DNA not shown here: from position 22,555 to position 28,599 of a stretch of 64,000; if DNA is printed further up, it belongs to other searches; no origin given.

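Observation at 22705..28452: Cyclic-beta-1,2-glucan-synthase-like giant membrane protein that seems to lack the GH94 catalytic module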

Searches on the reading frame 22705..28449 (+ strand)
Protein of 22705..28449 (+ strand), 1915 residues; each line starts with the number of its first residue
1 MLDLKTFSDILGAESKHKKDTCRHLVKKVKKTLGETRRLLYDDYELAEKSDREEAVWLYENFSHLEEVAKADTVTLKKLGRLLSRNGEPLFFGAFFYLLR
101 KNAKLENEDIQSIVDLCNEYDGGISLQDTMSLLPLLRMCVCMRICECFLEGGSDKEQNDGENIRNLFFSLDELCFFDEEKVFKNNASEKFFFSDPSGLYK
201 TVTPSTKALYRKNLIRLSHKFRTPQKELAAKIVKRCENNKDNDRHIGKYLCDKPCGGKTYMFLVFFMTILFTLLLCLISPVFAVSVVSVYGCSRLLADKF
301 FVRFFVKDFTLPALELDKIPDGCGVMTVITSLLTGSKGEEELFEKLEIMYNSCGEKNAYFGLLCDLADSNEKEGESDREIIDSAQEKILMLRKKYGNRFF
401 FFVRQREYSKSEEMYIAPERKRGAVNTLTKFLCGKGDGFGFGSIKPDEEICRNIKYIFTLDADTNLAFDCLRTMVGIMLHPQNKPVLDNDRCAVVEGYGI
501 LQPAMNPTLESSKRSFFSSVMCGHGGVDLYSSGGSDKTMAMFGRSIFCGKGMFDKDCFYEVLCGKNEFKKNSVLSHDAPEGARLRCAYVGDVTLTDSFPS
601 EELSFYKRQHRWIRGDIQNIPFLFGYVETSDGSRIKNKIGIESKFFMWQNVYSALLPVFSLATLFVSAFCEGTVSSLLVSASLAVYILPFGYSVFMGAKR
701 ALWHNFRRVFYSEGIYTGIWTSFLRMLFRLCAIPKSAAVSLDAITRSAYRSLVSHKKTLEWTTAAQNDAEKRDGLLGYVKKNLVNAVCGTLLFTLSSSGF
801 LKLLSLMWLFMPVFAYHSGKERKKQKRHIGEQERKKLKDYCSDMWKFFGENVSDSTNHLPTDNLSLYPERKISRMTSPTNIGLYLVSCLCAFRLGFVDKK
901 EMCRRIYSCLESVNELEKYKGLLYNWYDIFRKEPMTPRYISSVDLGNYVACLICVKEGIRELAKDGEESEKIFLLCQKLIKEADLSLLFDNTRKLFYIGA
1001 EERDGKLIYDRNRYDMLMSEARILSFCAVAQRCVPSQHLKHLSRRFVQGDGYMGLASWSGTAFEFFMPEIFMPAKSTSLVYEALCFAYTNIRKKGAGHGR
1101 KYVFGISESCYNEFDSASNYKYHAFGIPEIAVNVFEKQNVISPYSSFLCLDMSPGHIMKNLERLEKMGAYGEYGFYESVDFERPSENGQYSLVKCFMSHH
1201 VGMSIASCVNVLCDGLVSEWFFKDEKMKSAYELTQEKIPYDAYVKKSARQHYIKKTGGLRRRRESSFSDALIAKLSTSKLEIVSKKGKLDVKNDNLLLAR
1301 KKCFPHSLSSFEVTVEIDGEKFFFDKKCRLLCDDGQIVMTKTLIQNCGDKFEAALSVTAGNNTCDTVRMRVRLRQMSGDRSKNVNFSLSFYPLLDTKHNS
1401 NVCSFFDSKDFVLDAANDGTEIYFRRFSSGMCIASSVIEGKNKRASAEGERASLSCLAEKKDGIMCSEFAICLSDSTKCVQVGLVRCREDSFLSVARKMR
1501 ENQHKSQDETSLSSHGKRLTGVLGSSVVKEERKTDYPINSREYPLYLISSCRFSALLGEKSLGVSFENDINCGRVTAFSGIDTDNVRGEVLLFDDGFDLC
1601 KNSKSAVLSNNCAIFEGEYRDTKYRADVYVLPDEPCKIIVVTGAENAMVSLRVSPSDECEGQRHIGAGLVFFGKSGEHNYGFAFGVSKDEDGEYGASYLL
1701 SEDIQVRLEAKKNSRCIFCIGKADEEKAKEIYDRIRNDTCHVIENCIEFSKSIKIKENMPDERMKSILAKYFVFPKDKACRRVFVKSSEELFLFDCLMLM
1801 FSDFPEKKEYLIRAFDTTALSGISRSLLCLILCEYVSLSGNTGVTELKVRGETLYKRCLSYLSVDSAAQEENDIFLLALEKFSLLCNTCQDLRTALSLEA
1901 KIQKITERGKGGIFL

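Call 3: search_protein_families(library=pfam, proteins=[window:22705-28449:+], max_evalue=1)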
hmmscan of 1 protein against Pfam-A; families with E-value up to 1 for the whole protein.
window:22705-28449:+ (1915 aa): 3 families
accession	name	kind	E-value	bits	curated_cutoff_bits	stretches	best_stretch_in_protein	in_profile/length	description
PF10091.15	Glycoamylase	-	4.3e-12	46.5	27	1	1093-1221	98-217/221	Putative glucoamylase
PF13632.12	Glyco_trans_2_3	-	0.011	16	27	1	456-688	1-188/198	Glycosyl transferase family group 2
PF06796.16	NapE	-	0.85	9.7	25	0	269-291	17-39/54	Periplasmic nitrate reductase protein NapE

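Call 4: search_protein_families(library=ncbifam, proteins=[window:22705-28449:+], max_evalue=1)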
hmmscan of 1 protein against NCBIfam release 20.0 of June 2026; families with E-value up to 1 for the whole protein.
window:22705-28449:+ (1915 aa): 4 families
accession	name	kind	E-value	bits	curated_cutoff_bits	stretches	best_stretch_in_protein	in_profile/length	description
NF003962.0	PRK05454.2-5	equivalog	0.016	13.8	328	1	563-623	329-394/641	glucans biosynthesis glucosyltransferase MdoH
NF003958.0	PRK05454.2-1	equivalog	0.048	11.8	419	1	553-624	291-367/704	glucans biosynthesis glucosyltransferase MdoH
NF005029.0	PRK06438.1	equivalog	0.071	12.6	428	1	905-947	44-82/293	hypothetical protein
NF003960.0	PRK05454.2-3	equivalog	0.11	10.9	829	1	452-619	253-413/659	glucans biosynthesis glucosyltransferase MdoH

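Call 5: search_solved_structures(query=window:22705-28449:+, max_evalue=1, show_alignments=2)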
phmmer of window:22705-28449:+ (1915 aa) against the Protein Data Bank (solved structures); distinct sequences matched with E-value up to 1: 4.
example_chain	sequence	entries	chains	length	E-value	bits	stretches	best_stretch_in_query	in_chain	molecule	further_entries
8rf9_A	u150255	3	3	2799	3.7e-140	471.7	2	301-964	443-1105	Cyclic beta 1-2 glucan synthetase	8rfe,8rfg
8rf0_A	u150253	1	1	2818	3.8e-140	471.6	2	301-964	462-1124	Cyclic beta-(1,2)-glucan synthase NdvB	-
8wy1_A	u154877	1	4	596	8.5e-78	264.9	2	911-1249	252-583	Glycosyltransferase 36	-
8xuj_A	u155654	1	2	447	2.6e-06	27.9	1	854-1210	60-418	Membrane protein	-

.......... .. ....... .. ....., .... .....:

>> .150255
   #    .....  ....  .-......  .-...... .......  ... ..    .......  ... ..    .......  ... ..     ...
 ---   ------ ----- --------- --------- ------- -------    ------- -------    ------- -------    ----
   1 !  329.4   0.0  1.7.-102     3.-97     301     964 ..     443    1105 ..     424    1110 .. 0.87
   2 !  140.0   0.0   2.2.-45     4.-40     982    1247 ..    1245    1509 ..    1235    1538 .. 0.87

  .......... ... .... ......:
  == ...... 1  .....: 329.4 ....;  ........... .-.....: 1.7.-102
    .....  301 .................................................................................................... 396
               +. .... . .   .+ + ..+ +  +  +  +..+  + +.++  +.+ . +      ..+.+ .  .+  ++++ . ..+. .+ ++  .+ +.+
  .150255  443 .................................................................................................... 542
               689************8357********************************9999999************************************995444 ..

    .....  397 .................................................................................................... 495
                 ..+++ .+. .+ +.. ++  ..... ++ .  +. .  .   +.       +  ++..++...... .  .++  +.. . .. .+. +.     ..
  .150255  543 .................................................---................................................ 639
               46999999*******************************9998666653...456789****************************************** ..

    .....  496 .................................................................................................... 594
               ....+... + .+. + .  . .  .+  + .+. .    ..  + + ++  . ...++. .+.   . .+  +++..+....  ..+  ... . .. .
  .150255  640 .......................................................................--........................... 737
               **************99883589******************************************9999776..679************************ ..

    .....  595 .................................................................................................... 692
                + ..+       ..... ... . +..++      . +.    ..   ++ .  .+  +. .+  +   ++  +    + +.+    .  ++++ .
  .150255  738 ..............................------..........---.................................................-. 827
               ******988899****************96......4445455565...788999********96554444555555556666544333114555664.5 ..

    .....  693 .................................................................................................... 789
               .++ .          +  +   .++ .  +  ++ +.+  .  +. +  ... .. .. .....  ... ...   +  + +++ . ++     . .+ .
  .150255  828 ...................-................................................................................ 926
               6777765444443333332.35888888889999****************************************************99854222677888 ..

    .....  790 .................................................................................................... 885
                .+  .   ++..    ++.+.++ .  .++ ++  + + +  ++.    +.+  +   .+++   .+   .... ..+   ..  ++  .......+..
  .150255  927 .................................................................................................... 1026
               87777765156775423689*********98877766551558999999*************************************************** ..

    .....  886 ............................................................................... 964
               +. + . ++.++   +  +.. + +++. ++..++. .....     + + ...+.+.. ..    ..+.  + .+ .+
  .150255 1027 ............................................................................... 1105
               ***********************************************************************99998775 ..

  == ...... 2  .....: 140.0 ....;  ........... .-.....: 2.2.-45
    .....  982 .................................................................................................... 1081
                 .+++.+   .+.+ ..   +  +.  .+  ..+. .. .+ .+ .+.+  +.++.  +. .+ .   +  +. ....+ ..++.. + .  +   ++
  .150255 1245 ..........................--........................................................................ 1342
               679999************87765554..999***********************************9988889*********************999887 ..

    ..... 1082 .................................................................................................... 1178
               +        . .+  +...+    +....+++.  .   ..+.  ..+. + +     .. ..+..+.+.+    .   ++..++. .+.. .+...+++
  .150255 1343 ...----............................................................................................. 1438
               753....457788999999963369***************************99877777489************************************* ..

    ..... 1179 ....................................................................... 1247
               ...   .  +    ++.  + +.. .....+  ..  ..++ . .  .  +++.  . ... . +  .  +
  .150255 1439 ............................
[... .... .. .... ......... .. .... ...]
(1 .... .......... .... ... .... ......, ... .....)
